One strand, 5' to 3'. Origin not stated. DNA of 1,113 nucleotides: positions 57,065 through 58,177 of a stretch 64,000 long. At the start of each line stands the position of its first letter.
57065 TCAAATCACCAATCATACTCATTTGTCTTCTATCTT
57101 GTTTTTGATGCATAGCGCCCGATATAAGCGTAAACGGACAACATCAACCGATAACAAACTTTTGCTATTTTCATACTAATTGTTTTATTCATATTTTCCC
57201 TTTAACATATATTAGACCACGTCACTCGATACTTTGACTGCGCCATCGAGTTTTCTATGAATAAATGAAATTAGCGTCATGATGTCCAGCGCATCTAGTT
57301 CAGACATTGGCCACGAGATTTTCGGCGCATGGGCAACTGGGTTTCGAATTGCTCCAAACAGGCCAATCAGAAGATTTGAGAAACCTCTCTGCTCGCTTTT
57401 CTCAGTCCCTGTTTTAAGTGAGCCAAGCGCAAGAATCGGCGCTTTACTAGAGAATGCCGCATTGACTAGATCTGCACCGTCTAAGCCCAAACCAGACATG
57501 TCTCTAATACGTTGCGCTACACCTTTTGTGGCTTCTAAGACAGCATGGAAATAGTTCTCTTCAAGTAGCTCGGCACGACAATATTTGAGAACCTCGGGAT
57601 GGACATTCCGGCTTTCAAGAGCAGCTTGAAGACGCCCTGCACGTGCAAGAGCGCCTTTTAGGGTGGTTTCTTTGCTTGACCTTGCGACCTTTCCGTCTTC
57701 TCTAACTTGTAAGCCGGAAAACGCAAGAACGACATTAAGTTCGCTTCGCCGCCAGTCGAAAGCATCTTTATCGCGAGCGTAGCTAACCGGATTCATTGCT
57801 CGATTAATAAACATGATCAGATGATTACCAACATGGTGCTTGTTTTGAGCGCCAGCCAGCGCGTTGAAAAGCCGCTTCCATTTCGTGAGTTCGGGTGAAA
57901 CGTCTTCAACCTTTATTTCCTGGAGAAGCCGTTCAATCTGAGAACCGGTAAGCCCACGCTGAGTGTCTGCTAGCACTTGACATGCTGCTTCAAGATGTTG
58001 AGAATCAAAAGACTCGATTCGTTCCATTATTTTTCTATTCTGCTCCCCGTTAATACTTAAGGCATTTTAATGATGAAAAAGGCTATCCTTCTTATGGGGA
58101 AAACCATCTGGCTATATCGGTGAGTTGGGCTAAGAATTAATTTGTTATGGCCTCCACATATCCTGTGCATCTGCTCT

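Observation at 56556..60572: Four-gene cluster with three different HEPN-motif proteins plus a large PD-(D/E)xK-like protein: candidate uncharacterised defence / abortive-infection system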

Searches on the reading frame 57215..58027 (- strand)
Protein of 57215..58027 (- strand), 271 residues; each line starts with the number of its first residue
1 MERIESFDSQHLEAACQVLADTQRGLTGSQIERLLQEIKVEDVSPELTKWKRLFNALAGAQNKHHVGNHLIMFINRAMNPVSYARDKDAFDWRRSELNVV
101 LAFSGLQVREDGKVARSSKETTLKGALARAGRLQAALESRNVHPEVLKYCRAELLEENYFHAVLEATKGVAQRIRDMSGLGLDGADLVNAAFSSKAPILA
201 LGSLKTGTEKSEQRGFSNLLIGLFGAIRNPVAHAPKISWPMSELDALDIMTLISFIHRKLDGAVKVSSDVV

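Call 3: search_protein_families(library=pfam, proteins=[window:57215-58027:-], max_evalue=1)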
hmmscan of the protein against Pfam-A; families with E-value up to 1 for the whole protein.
window:57215-58027:- (271 aa): 1 family
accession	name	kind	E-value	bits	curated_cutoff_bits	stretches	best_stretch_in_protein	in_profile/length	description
PF09509.15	Hypoth_Ymh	-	2.2e-44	150.6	25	1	140-260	1-119/119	Protein of unknown function (Hypoth_ymh)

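Call 4: search_protein_families(library=padloc, proteins=[window:57215-58027:-], max_evalue=1)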
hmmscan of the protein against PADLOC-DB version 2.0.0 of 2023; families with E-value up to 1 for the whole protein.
window:57215-58027:- (271 aa): 4 families
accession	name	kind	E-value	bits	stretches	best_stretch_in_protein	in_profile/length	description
PDLC03987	PD-Lambda-3_B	-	4e-149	493.2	1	1-267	1-267/270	-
PDLC03988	PD-Lambda-3_B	-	1.1e-116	386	1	1-218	1-218/222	-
PDLC02412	Aga_HEPN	-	7.2e-13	46.3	1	142-259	254-375/382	Class II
PDLC04998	PDC-S32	-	0.015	13.3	1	13-41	6-34/237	-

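Call 5: search_protein_families(library=ncbifam, proteins=[window:57215-58027:-], max_evalue=1)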
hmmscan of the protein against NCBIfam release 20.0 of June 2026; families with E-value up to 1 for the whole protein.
window:57215-58027:- (271 aa): 1 family
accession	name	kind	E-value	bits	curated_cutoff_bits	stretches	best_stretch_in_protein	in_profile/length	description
TIGR02391.1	hypoth_ymh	hypoth_equivalog_domain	1.6e-37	128.4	39.45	1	142-262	1-122/125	TIGR02391 family protein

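Call 6: search_protein_families(library=phrogs, proteins=[window:57215-58027:-], max_evalue=1)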
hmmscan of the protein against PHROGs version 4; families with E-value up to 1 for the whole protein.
window:57215-58027:- (271 aa): 1 family
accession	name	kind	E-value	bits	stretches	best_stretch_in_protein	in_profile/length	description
phrog_6297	-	unknown function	1.9e-54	185.6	1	6-266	3-264/268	-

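Call 54: search_dna_similar(query=window:57215-58027:-, collection=phages, mode=protein, max_rows=15)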
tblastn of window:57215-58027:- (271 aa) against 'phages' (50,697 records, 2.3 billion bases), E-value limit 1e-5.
Records with a match: 12; places in all: 12; records where one place covers at least 80% of the query: 10.
Best place of each record, by identity: <60% 12.
By first word of the organism name: Streptococcus 9; Lactococcus 1; Escherichia 1; Klebsiella 1.
By host as written in the record: Streptococcus pneumoniae 18C/2 1; Streptococcus pneumoniae GA13637 1; Streptococcus gallolyticus gallolyticus_TX20005 1; Streptococcus pyogenes MGAS5005 1; Streptococcus pyogenes HSC5 1; Streptococcus pyogenes ERR111889 1; Streptococcus pyogenes MGAS9429 1; Streptococcus pyogenes M1_GAS 1; and 4 more.
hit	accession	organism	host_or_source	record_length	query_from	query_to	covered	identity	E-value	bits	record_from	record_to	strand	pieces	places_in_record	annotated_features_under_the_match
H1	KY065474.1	Streptococcus phage IPP34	Streptococcus pneumoniae 18C/2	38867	6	263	95%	36.6%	7e-40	152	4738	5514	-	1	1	hypothetical protein (x2)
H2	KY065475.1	Streptococcus phage IPP35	Streptococcus pneumoniae GA13637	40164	6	263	95%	36.6%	7e-40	152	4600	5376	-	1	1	hypothetical protein (x2)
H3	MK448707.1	Streptococcus phage Javan227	Streptococcus gallolyticus ...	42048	6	263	95%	35.1%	2e-36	142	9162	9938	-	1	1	putative protein Ymh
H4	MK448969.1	Streptococcus phage Javan514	Streptococcus pyogenes MGAS5005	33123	6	263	95%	33.2%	2e-35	139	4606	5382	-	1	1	putative protein Ymh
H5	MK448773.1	Streptococcus phage Javan485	Streptococcus pyogenes HSC5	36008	6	263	95%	33.2%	2e-35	139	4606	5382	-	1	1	putative protein Ymh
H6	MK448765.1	Streptococcus phage Javan459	Streptococcus pyogenes ERR111889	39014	6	263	95%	33.2%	4e-35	139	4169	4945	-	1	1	putative protein Ymh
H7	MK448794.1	Streptococcus phage Javan525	Streptococcus pyogenes MGAS9429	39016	6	263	95%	33.2%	4e-35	139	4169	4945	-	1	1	putative protein Ymh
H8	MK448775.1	Streptococcus phage Javan489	Streptococcus pyogenes M1_GAS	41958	6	263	95%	33.2%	4e-35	139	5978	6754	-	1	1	putative protein Ymh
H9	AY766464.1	Lactococcus phage TP712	-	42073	8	264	95%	32.7%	2e-33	134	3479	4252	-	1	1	unknown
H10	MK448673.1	Streptococcus phage Javan119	Streptococcus dysgalactiae ATCC_27957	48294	6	263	95%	32.1%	3e-33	133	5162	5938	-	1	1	putative protein Ymh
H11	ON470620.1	Escherichia phage vB_EcoM-813R9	Escherichia coli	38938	155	260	39%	33.3%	3e-8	60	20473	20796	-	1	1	Hypoth_Ymh domain-containing protein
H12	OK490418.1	Klebsiella phage Kp4865-2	Klebsiella pneumoniae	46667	155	260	39%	33.3%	3e-8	60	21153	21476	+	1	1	record has no annotation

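Call 55: search_dna_similar(query=window:57215-58027:-, collection=plasmids, mode=protein, max_rows=15)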
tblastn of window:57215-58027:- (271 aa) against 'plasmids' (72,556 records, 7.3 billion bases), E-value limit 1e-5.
Records with a match: 124; places in all: 130; records where one place covers at least 80% of the query: 93.
Best place of each record, by identity: 60-80% 53; <60% 71.
By first word of the organism name: Klebsiella 23; Agrobacterium 15; Acinetobacter 12; Cupriavidus 7; Raoultella 6; Rhodococcus 6; Sinorhizobium 5; Leptospira 5; Mycobacteroides 5; Salmonella 3; and 25 more.
By predicted mobility (MOB-suite, as given by PLSDB): conjugative 55; non-mobilizable 45; mobilizable 24.
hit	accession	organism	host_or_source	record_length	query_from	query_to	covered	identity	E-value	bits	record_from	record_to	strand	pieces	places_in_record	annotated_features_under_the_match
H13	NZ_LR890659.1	Serratia marcescens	Homo sapiens,rectal swab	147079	1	265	98%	75.1%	1e-124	397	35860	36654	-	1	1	TIGR02391 family protein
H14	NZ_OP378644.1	Klebsiella michiganensis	-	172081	1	265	98%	75.1%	1e-124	397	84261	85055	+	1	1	TIGR02391 family protein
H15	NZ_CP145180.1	Raoultella ornithinolytica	Hospital waste water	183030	1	265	98%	75.1%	1e-124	397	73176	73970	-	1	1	TIGR02391 family protein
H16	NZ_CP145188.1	Raoultella ornithinolytica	-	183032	1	265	98%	75.1%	1e-124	397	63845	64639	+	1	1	TIGR02391 family protein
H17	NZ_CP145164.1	Raoultella ornithinolytica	-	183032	1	265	98%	75.1%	1e-124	397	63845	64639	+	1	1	TIGR02391 family protein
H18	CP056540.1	Klebsiella oxytoca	culture,Freshwater sample from ...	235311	1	265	98%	75.1%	1e-124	397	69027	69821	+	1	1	TIGR02391 family protein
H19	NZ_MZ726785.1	Raoultella ornithinolytica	-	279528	1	265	98%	75.1%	1e-124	397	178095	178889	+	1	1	TIGR02391 family protein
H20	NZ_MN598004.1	Enterobacter cloacae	-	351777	1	265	98%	75.1%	1e-124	397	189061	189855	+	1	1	TIGR02391 family protein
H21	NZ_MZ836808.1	Klebsiella pneumoniae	-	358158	1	265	98%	75.1%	1e-124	397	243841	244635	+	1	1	TIGR02391 family protein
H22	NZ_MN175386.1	Klebsiella pneumoniae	-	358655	1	265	98%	75.1%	1e-124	397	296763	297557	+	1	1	TIGR02391 family protein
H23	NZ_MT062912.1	Raoultella ornithinolytica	-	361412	1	265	98%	75.1%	1e-124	397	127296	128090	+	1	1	TIGR02391 family protein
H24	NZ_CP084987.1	Klebsiella pneumoniae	Homo sapiens,blood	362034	1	265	98%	75.1%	1e-124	397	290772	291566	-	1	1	TIGR02391 family protein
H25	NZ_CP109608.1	Klebsiella pneumoniae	Pure culture,clinical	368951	1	265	98%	75.1%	1e-124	397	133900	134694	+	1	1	TIGR02391 family protein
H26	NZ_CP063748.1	Klebsiella pneumoniae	Homo sapiens,sputum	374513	1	265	98%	75.1%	1e-124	397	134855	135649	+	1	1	TIGR02391 family protein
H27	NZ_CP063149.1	Klebsiella pneumoniae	Homo sapiens,blood culture from maile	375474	1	265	98%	75.1%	1e-124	397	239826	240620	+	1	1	TIGR02391 family protein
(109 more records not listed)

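Call 56: get_annotated_region(hit=H13, flank=4000)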
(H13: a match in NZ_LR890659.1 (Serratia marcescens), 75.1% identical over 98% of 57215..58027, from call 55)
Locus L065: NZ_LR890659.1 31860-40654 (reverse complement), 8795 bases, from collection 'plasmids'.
description: Serratia marcescens strain MSB1_9C isolate MSB1_9C plasmid 3, complete sequence
organism: Serratia marcescens (NCBI taxid 615)
taxonomy: Bacteria; Pseudomonadota; Gammaproteobacteria; Enterobacterales; Yersiniaceae; Serratia; Serratia marcescens
host: -; source: Homo sapiens,rectal swab; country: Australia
typing (MOB-suite, as given by PLSDB): conjugative; replicon IncFIB,IncFII; relaxase MOBF; mating-pair formation MPF_F
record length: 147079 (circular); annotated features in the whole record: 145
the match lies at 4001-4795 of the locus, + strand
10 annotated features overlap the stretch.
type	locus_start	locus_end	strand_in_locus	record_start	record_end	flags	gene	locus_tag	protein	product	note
CDS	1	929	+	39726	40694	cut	-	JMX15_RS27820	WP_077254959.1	IS5-like element IS903B family transposase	GO:0006313 - DNA transposition [Evidence IEA]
CDS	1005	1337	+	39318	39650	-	-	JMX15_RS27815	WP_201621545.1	hypothetical protein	-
CDS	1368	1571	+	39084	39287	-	-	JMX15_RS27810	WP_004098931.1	HHA domain-containing protein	-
CDS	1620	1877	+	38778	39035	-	-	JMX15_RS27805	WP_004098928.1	hypothetical protein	-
CDS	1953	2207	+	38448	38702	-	-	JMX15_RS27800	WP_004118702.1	hypothetical protein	-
CDS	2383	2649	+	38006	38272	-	-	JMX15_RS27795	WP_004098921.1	DUF1778 domain-containing protein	-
CDS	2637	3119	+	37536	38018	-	-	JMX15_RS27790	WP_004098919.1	GNAT family N-acetyltransferase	-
CDS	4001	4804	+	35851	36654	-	-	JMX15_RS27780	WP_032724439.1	TIGR02391 family protein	-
CDS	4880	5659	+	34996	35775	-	-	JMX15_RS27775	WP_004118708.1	Hachiman antiphage defense system protein HamA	-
CDS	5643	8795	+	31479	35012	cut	-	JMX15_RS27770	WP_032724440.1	DEAD/DEAH box helicase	-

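Call 57: get_annotated_region(hit=H1, flank=3000)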
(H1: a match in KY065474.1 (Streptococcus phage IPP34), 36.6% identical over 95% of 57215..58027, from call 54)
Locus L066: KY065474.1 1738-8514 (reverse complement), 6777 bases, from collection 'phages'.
description: Streptococcus phage IPP34, complete genome.
organism: Streptococcus phage IPP34 (NCBI taxid 1916173)
taxonomy: Viruses; Duplodnaviria; Heunggongvirae; Uroviricota; Caudoviricetes
host: Streptococcus pneumoniae 18C/2; source: -; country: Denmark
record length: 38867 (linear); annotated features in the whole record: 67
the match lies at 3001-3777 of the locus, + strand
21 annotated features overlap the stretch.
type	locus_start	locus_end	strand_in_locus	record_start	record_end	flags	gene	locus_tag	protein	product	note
CDS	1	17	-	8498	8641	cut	-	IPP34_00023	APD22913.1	hypothetical protein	-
CDS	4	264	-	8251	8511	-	-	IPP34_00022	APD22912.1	hypothetical protein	-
CDS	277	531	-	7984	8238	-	-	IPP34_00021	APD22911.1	hypothetical protein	-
CDS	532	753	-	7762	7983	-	-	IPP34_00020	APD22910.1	hypothetical protein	-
CDS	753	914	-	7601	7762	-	-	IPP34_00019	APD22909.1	hypothetical protein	-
CDS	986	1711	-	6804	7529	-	-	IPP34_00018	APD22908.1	antirepressor protein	-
CDS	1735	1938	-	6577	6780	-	-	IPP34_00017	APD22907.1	hypothetical protein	-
CDS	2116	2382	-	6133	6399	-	-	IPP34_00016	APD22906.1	replication protein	-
CDS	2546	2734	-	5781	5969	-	-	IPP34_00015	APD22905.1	transcriptional regulator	-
CDS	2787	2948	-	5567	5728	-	-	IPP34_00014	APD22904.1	hypothetical protein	-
CDS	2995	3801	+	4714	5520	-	-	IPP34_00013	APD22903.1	hypothetical protein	-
CDS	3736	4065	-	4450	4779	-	-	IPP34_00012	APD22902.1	hypothetical protein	-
CDS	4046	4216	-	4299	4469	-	-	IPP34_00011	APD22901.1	hypothetical protein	-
CDS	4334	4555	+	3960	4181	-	-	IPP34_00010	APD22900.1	hypothetical protein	-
CDS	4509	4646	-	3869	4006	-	-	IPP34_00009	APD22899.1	hypothetical protein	-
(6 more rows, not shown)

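Call 60: search_protein_families(library=padloc, proteins=[L065:3440-3895:+], max_evalue=0.01)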
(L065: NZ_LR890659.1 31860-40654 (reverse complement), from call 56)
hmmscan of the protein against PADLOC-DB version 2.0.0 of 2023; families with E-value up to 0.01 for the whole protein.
L065:3440-3895:+ (152 aa): 1 family
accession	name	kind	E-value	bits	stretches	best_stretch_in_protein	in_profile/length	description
PDLC03986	PD-Lambda-3_A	-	2e-78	259.8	1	21-152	1-132/159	-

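Call 61: search_protein_families(library=pfam, proteins=[L065:3440-3895:+], max_evalue=0.01)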
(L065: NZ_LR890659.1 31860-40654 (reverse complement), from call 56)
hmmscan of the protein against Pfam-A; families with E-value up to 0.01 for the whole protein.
L065:3440-3895:+ (152 aa): 0 families
